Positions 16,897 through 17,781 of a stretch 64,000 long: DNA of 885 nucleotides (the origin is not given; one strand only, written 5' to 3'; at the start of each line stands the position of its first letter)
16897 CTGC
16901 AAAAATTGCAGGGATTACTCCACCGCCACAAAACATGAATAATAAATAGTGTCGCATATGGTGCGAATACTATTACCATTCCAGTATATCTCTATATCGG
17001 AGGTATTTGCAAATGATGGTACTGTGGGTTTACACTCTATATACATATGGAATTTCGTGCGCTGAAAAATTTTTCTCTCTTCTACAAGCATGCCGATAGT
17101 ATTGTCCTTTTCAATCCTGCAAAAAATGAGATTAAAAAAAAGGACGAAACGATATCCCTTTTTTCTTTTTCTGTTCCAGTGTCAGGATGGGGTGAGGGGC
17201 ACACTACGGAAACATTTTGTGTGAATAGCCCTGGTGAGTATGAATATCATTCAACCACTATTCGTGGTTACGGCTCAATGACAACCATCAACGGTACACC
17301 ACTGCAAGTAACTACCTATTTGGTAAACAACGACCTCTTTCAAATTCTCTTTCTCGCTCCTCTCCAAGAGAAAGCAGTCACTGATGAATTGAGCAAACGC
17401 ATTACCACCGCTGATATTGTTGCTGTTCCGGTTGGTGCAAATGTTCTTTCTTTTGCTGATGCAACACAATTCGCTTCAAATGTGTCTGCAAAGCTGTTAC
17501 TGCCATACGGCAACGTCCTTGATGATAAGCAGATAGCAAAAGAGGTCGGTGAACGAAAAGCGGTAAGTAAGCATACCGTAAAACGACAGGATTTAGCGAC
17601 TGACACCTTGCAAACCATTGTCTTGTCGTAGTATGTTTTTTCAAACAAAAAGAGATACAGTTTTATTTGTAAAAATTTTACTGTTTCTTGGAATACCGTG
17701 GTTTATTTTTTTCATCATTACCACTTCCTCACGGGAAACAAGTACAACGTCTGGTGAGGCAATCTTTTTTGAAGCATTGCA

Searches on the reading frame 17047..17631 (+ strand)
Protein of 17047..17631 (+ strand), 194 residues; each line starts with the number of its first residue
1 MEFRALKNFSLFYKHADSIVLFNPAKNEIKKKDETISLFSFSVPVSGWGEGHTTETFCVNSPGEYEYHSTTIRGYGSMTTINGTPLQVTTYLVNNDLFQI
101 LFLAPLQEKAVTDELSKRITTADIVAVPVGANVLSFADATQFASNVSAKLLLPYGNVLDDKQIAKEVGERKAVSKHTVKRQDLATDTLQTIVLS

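Call 33: search_protein_families(library=pfam, proteins=[window:17047-17631:+], max_evalue=0.001)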
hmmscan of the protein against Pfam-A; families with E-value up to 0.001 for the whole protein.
window:17047-17631:+ (194 aa): 1 family
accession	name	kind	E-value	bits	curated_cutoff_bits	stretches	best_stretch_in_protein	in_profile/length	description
PF13483.12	Lactamase_B_3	-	0.00019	21.9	24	1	55-153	58-158/160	Beta-lactamase superfamily domain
